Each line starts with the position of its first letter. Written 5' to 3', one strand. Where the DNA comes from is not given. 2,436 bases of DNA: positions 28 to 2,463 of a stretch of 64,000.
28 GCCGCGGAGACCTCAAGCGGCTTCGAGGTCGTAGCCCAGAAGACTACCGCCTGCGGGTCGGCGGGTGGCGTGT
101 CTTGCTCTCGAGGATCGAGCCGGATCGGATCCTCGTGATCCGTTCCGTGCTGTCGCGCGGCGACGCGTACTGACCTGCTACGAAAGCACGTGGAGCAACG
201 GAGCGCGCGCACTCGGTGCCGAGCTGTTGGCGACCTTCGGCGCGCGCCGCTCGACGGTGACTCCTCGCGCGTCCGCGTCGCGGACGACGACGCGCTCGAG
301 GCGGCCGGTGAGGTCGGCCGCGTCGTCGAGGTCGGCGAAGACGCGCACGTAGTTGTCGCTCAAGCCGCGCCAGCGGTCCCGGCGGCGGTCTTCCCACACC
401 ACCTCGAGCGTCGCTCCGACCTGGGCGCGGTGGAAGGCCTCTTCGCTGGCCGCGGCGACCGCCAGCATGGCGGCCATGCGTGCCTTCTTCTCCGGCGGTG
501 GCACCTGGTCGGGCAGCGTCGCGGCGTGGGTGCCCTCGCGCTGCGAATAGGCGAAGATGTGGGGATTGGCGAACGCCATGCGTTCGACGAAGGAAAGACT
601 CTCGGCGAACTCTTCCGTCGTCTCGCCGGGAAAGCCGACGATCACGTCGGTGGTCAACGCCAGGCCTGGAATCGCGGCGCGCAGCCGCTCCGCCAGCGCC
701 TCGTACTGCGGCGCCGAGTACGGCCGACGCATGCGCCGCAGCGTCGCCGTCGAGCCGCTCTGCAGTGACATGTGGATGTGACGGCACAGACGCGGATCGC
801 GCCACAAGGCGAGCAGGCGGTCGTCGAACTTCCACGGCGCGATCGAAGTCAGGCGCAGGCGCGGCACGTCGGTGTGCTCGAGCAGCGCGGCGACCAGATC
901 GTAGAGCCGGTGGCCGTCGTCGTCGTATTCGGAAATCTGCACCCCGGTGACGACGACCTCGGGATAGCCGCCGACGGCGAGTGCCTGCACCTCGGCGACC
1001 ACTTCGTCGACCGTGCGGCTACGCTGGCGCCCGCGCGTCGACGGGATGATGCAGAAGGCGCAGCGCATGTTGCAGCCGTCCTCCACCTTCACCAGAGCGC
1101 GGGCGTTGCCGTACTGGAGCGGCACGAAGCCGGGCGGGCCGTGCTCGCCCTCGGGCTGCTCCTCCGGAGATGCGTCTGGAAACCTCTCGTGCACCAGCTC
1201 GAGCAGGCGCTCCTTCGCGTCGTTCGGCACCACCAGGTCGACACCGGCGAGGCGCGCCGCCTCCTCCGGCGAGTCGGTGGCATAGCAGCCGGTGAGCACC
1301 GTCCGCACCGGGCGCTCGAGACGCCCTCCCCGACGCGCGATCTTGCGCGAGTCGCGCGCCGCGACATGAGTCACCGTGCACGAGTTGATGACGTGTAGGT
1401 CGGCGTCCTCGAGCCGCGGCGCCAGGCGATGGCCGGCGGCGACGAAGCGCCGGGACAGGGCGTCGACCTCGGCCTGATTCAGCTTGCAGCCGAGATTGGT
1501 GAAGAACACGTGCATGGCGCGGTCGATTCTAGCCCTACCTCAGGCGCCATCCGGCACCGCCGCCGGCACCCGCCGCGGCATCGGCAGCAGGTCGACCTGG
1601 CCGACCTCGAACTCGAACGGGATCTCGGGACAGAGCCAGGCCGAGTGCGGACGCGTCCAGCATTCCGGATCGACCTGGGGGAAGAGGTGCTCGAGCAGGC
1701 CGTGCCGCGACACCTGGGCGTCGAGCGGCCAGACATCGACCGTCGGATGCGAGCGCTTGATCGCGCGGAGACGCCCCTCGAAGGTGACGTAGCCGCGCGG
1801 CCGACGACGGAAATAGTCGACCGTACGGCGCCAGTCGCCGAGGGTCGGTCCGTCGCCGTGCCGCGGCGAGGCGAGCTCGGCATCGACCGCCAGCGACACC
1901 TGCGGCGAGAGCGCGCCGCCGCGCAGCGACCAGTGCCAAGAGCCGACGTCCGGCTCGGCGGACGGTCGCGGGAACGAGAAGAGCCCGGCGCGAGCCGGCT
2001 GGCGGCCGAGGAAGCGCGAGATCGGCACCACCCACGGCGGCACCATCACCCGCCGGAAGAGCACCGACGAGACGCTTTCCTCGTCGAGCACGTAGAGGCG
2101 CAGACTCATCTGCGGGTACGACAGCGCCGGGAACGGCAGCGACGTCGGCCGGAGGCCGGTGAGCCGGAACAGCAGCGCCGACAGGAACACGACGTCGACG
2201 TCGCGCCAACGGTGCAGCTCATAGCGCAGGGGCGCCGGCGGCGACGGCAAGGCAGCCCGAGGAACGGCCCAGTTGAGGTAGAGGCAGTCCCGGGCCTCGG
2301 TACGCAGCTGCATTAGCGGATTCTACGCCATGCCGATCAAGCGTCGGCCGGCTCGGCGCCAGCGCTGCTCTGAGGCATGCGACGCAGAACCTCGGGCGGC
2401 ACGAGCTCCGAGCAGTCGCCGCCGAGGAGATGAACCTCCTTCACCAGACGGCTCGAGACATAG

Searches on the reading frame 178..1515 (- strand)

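Call 45: search_protein_families(library=pfam, proteins=[window:178-1515:-], max_evalue=0.00001)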
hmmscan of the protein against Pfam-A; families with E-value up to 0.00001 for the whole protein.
window:178-1515:- (445 aa): 2 families
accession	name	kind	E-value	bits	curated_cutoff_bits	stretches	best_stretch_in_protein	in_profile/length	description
PF04055.27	Radical_SAM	-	1.5e-25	90.8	29.5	1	146-310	5-166/166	Radical SAM superfamily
PF00919.26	UPF0004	-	1.1e-16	61.1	27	1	3-96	2-97/98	Uncharacterized protein family UPF0004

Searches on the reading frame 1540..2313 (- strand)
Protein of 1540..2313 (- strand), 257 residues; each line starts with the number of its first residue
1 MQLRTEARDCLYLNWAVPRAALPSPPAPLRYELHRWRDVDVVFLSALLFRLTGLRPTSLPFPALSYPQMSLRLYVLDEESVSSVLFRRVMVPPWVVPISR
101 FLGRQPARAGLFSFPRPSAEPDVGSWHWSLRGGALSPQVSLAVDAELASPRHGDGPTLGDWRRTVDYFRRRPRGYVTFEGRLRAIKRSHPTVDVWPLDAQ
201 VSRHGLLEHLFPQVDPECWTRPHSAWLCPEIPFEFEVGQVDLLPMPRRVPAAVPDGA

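Call 45: search_protein_families(library=pfam, proteins=[window:1540-2313:-], max_evalue=0.00001)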
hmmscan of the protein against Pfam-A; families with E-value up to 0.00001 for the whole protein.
window:1540-2313:- (257 aa): 1 family
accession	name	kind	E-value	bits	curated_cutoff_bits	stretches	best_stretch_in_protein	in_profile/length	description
PF09844.14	DUF2071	-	4e-11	43.4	27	1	6-209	3-192/212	Uncharacterized conserved protein (COG2071)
